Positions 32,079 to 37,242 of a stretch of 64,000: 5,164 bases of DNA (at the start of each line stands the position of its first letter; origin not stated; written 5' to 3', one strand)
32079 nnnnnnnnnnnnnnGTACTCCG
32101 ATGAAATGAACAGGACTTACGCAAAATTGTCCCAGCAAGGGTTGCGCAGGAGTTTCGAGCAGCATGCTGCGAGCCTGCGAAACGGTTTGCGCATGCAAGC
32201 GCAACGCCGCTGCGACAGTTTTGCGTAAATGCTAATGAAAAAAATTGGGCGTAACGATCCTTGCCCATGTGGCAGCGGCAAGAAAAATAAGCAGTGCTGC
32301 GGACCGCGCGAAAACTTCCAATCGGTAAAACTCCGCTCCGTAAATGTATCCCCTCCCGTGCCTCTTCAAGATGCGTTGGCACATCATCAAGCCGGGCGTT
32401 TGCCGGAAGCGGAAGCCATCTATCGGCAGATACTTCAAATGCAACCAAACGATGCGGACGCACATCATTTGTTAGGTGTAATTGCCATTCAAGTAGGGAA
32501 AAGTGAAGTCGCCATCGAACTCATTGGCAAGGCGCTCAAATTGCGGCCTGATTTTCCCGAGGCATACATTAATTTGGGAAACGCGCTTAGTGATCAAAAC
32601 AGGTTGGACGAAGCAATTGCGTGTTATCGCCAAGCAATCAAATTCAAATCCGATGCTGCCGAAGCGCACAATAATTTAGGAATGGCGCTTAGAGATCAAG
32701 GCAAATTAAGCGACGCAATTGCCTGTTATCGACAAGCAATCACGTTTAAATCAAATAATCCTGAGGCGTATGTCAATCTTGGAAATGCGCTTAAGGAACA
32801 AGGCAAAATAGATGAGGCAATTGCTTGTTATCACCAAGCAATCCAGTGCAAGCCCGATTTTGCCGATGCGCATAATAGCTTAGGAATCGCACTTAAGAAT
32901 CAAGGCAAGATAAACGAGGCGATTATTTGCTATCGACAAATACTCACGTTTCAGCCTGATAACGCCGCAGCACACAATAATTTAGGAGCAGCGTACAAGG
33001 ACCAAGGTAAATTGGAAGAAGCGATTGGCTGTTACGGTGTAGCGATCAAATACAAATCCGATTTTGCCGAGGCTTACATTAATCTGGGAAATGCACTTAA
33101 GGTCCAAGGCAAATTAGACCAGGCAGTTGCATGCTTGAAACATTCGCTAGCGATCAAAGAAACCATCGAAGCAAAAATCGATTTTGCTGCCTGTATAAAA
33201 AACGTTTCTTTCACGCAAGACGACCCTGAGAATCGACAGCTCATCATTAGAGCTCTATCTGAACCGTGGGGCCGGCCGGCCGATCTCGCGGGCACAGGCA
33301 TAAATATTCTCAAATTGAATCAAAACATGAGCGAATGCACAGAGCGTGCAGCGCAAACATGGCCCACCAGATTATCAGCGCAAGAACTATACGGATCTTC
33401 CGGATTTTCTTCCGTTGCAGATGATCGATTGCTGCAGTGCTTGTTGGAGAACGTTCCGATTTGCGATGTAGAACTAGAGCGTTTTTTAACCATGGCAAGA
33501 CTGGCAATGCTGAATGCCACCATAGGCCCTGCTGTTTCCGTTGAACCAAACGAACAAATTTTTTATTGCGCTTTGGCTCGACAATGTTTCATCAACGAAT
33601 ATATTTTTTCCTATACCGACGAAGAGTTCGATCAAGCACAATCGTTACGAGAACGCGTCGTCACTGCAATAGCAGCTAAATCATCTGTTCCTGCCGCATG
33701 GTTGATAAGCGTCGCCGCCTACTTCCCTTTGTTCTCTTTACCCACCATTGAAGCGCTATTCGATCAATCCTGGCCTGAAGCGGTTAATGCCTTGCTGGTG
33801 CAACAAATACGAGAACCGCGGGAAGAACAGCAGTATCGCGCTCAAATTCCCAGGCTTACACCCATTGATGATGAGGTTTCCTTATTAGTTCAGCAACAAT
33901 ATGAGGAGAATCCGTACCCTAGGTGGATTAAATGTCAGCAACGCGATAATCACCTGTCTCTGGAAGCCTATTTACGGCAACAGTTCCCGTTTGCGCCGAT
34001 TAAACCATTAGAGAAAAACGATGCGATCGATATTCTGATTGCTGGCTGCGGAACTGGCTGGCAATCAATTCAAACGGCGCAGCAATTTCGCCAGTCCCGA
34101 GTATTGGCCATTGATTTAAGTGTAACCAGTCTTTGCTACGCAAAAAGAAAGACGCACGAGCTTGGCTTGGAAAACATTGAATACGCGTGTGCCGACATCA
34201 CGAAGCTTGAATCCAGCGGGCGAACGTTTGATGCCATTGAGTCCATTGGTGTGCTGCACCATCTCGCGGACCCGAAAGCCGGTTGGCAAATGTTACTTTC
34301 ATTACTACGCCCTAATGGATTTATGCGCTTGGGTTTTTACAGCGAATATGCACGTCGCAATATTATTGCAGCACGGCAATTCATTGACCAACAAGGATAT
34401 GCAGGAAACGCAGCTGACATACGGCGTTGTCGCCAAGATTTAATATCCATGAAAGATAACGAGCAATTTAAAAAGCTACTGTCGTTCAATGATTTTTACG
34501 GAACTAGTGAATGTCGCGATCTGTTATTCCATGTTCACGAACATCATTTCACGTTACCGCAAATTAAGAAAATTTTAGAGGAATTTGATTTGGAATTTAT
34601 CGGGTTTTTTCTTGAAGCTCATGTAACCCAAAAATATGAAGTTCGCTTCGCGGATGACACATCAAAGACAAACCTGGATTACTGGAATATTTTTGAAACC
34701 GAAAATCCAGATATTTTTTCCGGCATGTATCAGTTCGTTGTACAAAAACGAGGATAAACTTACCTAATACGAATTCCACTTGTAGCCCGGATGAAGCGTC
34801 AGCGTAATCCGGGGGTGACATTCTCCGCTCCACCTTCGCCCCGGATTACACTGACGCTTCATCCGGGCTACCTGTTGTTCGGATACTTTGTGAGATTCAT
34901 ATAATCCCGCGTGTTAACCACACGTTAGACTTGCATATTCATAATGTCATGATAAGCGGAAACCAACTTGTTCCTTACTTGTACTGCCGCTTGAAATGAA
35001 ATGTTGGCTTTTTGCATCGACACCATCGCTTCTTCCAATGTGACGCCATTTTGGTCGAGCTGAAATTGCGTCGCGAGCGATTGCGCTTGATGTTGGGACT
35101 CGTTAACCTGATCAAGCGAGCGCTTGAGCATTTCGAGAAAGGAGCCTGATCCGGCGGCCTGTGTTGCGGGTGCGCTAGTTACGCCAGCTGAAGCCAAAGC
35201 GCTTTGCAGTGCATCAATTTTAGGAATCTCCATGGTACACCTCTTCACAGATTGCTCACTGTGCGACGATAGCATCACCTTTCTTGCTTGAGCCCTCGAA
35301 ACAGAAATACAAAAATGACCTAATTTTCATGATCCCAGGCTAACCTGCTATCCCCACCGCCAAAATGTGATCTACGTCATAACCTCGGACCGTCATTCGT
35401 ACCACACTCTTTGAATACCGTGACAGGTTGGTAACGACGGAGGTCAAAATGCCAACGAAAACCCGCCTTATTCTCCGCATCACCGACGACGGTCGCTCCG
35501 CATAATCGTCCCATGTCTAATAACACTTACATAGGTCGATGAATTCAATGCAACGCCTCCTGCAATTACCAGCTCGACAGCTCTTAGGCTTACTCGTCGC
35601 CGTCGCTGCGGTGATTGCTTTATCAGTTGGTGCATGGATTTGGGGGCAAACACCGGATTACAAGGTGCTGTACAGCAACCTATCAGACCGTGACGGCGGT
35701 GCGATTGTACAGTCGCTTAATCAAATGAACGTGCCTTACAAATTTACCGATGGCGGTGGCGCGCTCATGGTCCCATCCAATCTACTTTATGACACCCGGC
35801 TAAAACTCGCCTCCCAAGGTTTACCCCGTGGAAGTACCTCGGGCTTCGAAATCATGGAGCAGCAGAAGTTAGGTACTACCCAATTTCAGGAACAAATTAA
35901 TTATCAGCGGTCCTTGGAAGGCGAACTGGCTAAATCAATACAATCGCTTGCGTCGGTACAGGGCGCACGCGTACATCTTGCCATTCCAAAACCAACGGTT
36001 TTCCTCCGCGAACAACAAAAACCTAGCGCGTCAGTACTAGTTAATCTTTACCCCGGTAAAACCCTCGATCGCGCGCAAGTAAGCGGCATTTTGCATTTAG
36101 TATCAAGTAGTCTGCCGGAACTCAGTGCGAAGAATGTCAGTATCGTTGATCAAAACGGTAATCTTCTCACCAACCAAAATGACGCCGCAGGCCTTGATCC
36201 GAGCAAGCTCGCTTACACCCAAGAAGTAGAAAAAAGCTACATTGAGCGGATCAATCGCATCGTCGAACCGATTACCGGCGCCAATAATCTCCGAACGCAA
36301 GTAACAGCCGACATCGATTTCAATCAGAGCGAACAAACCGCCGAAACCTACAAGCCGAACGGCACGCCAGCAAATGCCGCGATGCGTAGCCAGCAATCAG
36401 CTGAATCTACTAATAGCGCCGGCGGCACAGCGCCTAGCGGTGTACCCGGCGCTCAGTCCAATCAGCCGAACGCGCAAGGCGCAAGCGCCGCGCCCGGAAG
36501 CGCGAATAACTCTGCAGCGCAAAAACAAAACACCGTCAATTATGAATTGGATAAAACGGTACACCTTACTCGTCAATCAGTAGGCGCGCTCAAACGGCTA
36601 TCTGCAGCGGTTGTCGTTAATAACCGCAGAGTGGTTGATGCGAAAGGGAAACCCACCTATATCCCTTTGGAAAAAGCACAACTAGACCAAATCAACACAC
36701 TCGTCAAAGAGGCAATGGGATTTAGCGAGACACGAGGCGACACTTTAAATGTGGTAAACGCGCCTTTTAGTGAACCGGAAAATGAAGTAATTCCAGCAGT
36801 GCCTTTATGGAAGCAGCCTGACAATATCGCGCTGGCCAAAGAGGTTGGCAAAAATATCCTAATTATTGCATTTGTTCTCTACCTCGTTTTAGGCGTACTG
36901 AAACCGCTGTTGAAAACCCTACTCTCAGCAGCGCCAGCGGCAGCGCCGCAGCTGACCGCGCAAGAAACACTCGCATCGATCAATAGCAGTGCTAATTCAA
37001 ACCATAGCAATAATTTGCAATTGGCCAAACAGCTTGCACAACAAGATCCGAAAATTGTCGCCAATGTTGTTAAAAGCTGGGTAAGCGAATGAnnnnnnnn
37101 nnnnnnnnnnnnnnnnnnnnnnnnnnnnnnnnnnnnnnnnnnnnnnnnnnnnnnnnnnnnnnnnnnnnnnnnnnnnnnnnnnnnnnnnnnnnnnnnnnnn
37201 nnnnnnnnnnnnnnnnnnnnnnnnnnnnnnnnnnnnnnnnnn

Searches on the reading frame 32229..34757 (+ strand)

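Call 9: search_protein_families(library=pfam, proteins=[window:32229-34757:+])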
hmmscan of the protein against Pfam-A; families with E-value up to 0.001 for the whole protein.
window:32229-34757:+ (842 aa): 37 families (the best 25 are shown)
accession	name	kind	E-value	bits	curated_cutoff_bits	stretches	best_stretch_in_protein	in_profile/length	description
PF13414.12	TPR_11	-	3.3e-66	219.2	26.8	6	185-226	1-42/42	TPR repeat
PF00515.34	TPR_1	-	1.5e-58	192.8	27.8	6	178-211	1-34/34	Tetratricopeptide repeat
PF07719.23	TPR_2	-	6.7e-53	172.9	27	6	178-210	1-33/34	Tetratricopeptide repeat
PF13181.12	TPR_8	-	8e-44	144.5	25.7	3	111-140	2-31/34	Tetratricopeptide repeat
PF13431.12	TPR_17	-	9.1e-43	141.4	24.4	4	166-199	1-34/34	Tetratricopeptide repeat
PF13432.12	TPR_16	-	1.7e-38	131.1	32.7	5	115-178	2-65/65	Tetratricopeptide repeat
PF13374.12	TPR_10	-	4.7e-31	106.3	27.5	2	112-138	4-30/42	Tetratricopeptide repeat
PF13424.12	TPR_12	-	1.1e-29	102.9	30.1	3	211-273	2-72/77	Tetratricopeptide repeat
PF14559.12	TPR_19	-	4.6e-29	101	25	3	154-216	1-63/68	Tetratricopeptide repeat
PF13176.12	TPR_7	-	7.9e-28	94.6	27.9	0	112-137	1-28/36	Tetratricopeptide repeat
PF13428.12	TPR_14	-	4e-26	89.3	23.5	0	49-83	8-42/44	Tetratricopeptide repeat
PF13649.12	Methyltransf_25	-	2e-17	64.1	27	1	602-697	1-97/97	Methyltransferase domain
PF23914.1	TPR_CcmH_CycH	-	3.3e-17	63.2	42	2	66-173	40-150/158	Cytochrome c-type biogenesis protein H TPR domain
PF07721.20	TPR_4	-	3.4e-16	58.6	27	0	49-67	8-26/26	Tetratricopeptide repeat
PF08241.18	Methyltransf_11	-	3e-15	57.1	21.2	1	605-699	3-93/95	Methyltransferase domain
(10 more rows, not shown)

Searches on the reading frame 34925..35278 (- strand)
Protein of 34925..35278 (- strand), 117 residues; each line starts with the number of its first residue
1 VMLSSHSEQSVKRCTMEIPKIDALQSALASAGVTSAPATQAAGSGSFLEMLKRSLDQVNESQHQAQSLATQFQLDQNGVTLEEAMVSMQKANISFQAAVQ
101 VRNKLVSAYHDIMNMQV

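Call 10: search_protein_families(library=pfam, proteins=[window:34925-35278:-])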
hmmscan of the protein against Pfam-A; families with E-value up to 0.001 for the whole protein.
window:34925-35278:- (117 aa): 1 family
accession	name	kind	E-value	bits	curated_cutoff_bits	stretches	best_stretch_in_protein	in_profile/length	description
PF02049.23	FliE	-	4.5e-29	100.9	22.4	1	33-117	6-89/89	Flagellar hook-basal body complex protein FliE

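Call 17: find_encoding_contigs(protein=window:34925-35278:-, flank=2000, max_places=6)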
Protein window:34925-35278:- (117 aa): no gene with exactly this product is on record in the collection.

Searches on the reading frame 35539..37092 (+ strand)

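Call 10: search_protein_families(library=pfam, proteins=[window:35539-37092:+])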
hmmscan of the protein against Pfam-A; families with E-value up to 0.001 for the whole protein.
window:35539-37092:+ (517 aa): 2 families
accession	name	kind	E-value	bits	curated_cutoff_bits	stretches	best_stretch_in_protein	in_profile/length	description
PF01514.23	YscJ_FliF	-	1.9e-69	233.6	24.4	1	37-211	2-178/179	Secretory protein of YscJ/FliF family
PF08345.17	YscJ_FliF_C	-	5.5e-44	150.6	23.8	1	243-410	2-147/147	Flagellar M-ring protein C-terminal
